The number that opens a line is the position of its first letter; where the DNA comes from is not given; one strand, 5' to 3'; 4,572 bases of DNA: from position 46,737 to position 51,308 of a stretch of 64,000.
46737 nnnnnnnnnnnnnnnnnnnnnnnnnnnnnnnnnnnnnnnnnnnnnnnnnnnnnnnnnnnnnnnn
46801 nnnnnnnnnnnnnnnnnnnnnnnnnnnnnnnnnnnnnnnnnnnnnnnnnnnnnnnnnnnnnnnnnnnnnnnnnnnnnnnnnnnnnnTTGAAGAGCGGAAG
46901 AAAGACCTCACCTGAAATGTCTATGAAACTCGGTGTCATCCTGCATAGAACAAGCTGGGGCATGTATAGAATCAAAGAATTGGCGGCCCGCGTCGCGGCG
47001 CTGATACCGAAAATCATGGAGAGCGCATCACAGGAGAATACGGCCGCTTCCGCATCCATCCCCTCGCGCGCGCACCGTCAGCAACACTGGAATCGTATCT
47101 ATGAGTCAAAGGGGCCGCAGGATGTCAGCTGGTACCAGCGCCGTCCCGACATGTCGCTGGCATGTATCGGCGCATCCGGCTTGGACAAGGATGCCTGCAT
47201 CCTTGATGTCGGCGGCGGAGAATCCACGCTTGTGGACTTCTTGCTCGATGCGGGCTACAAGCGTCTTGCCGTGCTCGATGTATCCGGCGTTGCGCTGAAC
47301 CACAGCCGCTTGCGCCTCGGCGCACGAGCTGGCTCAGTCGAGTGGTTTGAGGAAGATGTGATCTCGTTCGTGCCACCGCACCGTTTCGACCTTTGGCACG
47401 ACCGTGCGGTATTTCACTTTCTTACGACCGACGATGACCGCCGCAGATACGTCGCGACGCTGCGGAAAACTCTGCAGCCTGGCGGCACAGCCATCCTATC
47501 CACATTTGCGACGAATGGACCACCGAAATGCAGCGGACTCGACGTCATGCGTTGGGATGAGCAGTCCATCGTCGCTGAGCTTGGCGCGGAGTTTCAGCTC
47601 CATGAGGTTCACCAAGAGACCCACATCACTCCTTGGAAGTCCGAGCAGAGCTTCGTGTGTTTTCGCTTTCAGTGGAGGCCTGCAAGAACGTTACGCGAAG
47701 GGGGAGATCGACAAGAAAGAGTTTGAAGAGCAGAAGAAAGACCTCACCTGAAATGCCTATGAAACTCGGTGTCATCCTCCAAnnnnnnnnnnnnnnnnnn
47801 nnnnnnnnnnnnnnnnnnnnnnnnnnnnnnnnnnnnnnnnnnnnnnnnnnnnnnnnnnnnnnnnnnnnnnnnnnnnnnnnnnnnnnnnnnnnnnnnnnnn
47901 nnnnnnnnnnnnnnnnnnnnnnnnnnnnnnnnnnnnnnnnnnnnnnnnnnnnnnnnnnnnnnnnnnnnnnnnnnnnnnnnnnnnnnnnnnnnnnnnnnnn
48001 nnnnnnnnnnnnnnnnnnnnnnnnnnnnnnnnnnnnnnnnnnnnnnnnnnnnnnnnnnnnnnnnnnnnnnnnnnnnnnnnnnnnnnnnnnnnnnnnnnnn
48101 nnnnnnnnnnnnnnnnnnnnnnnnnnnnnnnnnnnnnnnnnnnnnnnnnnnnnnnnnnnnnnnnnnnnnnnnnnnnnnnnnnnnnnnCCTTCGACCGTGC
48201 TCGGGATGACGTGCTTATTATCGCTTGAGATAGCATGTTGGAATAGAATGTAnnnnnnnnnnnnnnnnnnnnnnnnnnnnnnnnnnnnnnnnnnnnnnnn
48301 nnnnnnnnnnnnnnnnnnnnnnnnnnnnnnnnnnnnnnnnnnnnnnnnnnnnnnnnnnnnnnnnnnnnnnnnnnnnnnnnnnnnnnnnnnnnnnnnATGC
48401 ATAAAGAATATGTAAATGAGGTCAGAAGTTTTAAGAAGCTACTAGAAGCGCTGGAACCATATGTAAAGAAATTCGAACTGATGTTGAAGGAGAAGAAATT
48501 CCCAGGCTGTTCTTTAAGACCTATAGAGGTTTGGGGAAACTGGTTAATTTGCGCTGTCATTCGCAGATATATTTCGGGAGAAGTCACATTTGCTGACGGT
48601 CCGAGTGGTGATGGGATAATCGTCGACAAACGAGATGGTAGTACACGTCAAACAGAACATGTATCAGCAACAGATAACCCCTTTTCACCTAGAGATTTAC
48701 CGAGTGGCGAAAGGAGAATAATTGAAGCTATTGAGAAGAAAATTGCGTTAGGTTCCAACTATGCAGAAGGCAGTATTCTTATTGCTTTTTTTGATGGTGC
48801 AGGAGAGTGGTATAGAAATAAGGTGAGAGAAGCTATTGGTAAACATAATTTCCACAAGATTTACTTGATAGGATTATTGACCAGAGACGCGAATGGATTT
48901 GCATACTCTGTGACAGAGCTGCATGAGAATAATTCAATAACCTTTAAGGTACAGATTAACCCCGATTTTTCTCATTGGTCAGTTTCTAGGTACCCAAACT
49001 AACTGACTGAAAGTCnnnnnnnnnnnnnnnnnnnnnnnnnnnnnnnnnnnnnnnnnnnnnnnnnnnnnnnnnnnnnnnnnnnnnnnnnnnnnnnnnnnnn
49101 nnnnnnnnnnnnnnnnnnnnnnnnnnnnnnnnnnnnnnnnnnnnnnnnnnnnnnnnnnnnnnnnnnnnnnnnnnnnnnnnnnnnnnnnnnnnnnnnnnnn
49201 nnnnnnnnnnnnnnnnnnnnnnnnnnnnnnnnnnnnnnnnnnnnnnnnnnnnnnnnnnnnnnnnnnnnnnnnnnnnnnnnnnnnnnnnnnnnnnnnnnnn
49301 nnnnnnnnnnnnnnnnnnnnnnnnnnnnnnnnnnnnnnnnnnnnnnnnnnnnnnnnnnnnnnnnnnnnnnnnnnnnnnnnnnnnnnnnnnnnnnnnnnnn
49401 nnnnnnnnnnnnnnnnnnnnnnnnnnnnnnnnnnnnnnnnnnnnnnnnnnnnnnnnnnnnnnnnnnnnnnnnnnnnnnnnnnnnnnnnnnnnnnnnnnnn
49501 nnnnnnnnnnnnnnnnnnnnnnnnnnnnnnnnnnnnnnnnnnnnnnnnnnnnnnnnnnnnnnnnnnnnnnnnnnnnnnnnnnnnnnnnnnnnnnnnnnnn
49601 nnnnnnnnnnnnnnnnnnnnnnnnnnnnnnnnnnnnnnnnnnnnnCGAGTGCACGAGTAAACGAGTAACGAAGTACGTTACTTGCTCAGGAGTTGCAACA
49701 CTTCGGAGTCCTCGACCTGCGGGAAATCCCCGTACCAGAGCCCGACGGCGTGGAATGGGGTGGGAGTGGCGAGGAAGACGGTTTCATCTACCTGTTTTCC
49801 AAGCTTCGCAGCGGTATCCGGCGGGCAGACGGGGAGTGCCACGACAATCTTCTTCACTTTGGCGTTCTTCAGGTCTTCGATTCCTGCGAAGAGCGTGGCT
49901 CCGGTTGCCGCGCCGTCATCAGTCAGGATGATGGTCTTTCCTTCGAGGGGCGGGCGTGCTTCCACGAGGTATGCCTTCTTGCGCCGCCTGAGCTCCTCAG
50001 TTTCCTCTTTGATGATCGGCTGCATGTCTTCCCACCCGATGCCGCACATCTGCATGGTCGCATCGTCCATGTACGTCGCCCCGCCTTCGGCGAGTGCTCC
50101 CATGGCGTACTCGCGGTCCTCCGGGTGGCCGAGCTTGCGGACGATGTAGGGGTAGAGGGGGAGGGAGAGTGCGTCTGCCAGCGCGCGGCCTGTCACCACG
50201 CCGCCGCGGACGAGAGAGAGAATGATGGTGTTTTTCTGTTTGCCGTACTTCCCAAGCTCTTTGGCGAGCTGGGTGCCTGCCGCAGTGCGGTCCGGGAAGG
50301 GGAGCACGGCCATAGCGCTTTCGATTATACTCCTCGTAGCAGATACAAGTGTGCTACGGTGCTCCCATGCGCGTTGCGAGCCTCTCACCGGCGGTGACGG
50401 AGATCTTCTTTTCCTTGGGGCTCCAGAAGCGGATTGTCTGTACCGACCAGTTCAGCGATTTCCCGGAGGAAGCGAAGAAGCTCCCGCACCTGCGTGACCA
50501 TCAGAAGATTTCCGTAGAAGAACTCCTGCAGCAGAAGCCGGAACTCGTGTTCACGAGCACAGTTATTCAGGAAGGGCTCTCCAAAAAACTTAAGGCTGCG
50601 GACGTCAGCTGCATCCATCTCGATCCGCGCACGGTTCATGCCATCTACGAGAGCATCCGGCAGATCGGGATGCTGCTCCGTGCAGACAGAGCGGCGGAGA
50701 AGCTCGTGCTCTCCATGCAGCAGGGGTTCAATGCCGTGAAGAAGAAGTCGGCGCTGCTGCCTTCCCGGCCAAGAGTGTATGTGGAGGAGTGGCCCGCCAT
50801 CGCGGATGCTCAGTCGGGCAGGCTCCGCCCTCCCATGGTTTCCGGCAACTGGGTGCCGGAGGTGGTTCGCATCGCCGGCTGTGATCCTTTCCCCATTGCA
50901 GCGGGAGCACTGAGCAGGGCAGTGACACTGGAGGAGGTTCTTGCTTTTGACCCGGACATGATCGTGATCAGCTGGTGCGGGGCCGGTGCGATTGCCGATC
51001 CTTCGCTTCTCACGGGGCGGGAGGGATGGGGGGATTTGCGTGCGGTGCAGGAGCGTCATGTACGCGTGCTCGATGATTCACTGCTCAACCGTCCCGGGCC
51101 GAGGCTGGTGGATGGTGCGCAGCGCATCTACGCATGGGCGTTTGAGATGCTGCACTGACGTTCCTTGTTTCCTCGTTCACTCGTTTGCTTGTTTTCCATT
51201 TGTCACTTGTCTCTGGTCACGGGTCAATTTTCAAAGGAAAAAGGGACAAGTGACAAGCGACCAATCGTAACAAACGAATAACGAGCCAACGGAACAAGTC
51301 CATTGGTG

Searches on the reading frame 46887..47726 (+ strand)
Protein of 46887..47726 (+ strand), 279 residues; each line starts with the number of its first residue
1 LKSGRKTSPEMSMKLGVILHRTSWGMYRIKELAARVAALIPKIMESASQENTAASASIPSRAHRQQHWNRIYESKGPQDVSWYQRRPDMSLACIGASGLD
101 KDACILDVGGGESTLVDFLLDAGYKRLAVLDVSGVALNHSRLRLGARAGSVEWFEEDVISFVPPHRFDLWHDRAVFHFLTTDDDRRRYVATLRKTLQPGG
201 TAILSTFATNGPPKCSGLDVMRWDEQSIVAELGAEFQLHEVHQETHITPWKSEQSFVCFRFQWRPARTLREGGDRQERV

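Call 68: search_protein_families(library=pfam, proteins=[window:46887-47726:+], max_evalue=0.001)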
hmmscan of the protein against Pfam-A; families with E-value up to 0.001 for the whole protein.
window:46887-47726:+ (279 aa): 4 families
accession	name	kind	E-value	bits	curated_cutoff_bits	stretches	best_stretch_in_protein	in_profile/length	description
PF08242.18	Methyltransf_12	-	4.5e-10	40.6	30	1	106-201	1-97/98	Methyltransferase domain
PF13649.12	Methyltransf_25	-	4.9e-09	37.2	27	1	105-200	1-97/97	Methyltransferase domain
PF08241.18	Methyltransf_11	-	3.8e-07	31.1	21.2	1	106-203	1-94/95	Methyltransferase domain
PF13489.12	Methyltransf_23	-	3.6e-05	24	27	1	99-228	20-124/164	Methyltransferase domain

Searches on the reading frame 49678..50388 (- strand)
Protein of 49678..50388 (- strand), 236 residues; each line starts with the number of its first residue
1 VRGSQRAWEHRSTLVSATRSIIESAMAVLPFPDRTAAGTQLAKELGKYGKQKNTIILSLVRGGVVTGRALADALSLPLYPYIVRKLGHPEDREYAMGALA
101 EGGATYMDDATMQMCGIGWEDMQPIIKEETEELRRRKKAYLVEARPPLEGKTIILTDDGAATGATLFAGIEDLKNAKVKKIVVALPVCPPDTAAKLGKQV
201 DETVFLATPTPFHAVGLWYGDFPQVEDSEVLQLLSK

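Call 68: search_protein_families(library=pfam, proteins=[window:49678-50388:-], max_evalue=0.001)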
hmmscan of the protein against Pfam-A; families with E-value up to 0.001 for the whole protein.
window:49678-50388:- (236 aa): 2 families
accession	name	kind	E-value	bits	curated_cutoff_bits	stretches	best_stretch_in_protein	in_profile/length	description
PF00156.33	Pribosyltran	-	1.3e-10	41.2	26.3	1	33-192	10-129/158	Phosphoribosyl transferase domain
PF14681.12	UPRTase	-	7.3e-07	29.3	27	0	135-202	105-174/206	Uracil phosphoribosyltransferase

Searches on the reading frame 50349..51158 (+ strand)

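Call 68: search_protein_families(library=pfam, proteins=[window:50349-51158:+], max_evalue=0.001)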
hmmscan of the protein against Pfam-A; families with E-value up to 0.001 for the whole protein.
window:50349-51158:+ (269 aa): 1 family
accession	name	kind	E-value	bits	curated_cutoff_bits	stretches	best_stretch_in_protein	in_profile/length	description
PF01497.23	Peripla_BP_2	-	5.3e-29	101.7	27.5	1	9-244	1-234/235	Periplasmic binding protein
